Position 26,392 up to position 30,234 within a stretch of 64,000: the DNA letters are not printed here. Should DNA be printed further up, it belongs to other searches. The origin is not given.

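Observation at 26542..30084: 1180-aa lipoprotein with about 11 tandem copies of a roughly 52-residue six-cysteine repeat, plus LTD and PQQ-propeller domains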

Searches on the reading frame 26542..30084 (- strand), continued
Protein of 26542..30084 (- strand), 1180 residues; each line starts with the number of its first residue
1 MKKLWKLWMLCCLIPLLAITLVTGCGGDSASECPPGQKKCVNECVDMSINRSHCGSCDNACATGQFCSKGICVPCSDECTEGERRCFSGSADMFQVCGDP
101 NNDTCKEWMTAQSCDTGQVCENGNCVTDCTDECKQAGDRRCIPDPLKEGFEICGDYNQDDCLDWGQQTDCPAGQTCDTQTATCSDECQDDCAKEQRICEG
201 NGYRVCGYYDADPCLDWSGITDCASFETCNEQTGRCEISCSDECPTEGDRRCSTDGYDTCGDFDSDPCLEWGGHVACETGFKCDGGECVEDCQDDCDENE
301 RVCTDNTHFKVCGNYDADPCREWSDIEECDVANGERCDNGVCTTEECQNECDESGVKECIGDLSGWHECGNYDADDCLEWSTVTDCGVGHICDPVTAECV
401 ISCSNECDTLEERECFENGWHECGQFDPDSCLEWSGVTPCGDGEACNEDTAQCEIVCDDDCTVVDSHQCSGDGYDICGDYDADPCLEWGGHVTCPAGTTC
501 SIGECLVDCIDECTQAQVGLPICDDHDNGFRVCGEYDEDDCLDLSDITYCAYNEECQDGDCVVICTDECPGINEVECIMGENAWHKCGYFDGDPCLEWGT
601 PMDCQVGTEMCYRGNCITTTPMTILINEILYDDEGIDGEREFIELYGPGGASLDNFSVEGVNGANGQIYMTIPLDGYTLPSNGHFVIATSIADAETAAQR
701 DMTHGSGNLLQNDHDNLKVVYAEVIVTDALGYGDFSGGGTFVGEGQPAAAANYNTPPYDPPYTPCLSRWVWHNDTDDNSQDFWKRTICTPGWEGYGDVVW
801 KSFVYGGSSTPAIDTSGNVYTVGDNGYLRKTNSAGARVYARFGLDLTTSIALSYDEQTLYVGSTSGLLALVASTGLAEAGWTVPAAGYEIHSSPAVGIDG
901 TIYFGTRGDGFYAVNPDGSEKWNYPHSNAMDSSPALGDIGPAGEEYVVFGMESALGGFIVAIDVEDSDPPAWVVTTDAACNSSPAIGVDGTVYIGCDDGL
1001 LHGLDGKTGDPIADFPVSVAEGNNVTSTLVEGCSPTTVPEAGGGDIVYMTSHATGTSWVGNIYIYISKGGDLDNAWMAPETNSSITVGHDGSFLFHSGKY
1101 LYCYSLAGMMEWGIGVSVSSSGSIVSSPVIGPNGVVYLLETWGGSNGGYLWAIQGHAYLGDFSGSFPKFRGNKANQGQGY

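Call 60: fold_search(model_id=the predicted structure, library=pdb)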
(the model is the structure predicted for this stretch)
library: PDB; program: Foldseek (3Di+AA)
matches with E <= 10: 1663; with E <= 0.001: 1212
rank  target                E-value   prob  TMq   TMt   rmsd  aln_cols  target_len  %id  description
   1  6tjg                  6.2e-18  1.00  0.25  0.87   3.3       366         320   28  Crystal structure of the computationally designed Cake8 protein (released 2020-05-06)
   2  6tji_A                1.2e-17  1.00  0.23  0.69   5.1       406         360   26  Crystal structure of the computationally designed Cake10 protein (released 2020-05-06)
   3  6tjh_A                8.9e-17  1.00  0.24  0.69   4.9       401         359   26  Crystal structure of the computationally designed Cake9 protein (released 2020-05-06)
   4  8prj                  6.2e-15  1.00  0.23  0.79   4.3       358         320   28  The structure of v31Bagel8 (released 2024-07-24)
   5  7eq5_B                4.6e-14  1.00  0.24  0.71   4.6       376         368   21  Plant growth-promoting factor YxaL mutant from Bacillus velezensis - T175W/W215G (released 2022-01-12)
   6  7ax2                  5.3e-14  1.00  0.20  0.72   3.4       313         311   26  Crystal structure of the computationally designed Scone-E protein co-crystallized with STA, form b (released 2021-01-13)
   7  7evf                  9.6e-14  1.00  0.23  0.68   4.9       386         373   21  Plant growth-promoting factor YxaL mutant from Bacillus velezensis - T175W/S213G/W215A (released 2022-01-12)
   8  7dxn_B                2.2e-13  1.00  0.23  0.69   5.0       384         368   20  Plant growth-promoting factor YxaL from Bacillus velezensis (released 2022-01-19)
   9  7awy                  2.8e-13  1.00  0.18  0.53   7.4       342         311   25  Crystal structure of the computationally designed Scone-R protein (released 2021-01-13)
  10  7dxn_A                3.7e-13  1.00  0.25  0.73   3.8       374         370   22  Plant growth-promoting factor YxaL from Bacillus velezensis (released 2022-01-19)
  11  7ax0                  5.4e-13  1.00  0.23  0.82   3.9       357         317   25  Crystal structure of the computationally designed Scone-E protein co-crystallized with STA form a (released 2021-06-30)
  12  7eq5_A                9.0e-13  1.00  0.24  0.72   4.2       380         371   22  Plant growth-promoting factor YxaL mutant from Bacillus velezensis - T175W/W215G (released 2022-01-12)
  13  7awz                  1.9e-12  1.00  0.18  0.53   7.1       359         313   23  Crystal structure of the computationally designed Scone-E protein (released 2021-01-13)
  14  8orr                  9.3e-12  1.00  0.23  0.71   4.6       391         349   18  Outer membrane protein assembly factor BamB from Klebsiella pneumoniae (released 2024-04-24)
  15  9a3d_MODEL_1_A        1.0e-11  1.00  0.24  0.66   5.4       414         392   17  Model of E. coli BamB by in-cell photo-crosslinking MS and deep learning (released 2023-02-24)
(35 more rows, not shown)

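Call 82: search_protein_families(library=pfam, alignment_id=A2, max_evalue=0.01)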
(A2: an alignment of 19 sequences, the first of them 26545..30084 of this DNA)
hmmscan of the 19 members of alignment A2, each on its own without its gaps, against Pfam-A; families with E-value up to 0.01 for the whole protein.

A. member 1, window:26545-30084:- (1180 aa): 2 families
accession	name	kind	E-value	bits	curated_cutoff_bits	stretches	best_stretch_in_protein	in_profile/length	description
PF13360.13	PQQ_2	-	3.1e-10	40.6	27.6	1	881-1106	17-224/233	Outer membrane protein assembly factor BamB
PF00932.25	LTD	-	0.00065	20.5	34.3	1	621-732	5-107/109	Lamin Tail Domain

B. families by the number of members that match (of 19 scanned): 7 families
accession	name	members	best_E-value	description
PF13360.13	PQQ_2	19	1.6e-15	Outer membrane protein assembly factor BamB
PF00932.25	LTD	11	3e-06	Lamin Tail Domain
PF20067.5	SSL_N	4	0.00031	Strictosidine synthase-like, N-terminal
PF13570.13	Beta-prop_ACSF4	2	5.6e-15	Beta-alanine-activating enzyme, beta-propeller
PF04885.19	Stig1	1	0.00015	Stigma-specific STIG1-like protein family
PF01011.28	PQQ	1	0.00087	Glucose/ethanol/alcohol dehydrogenase, beta-propeller domain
PF00552.27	IN_DBD_C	1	0.0094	Integrase DNA binding domain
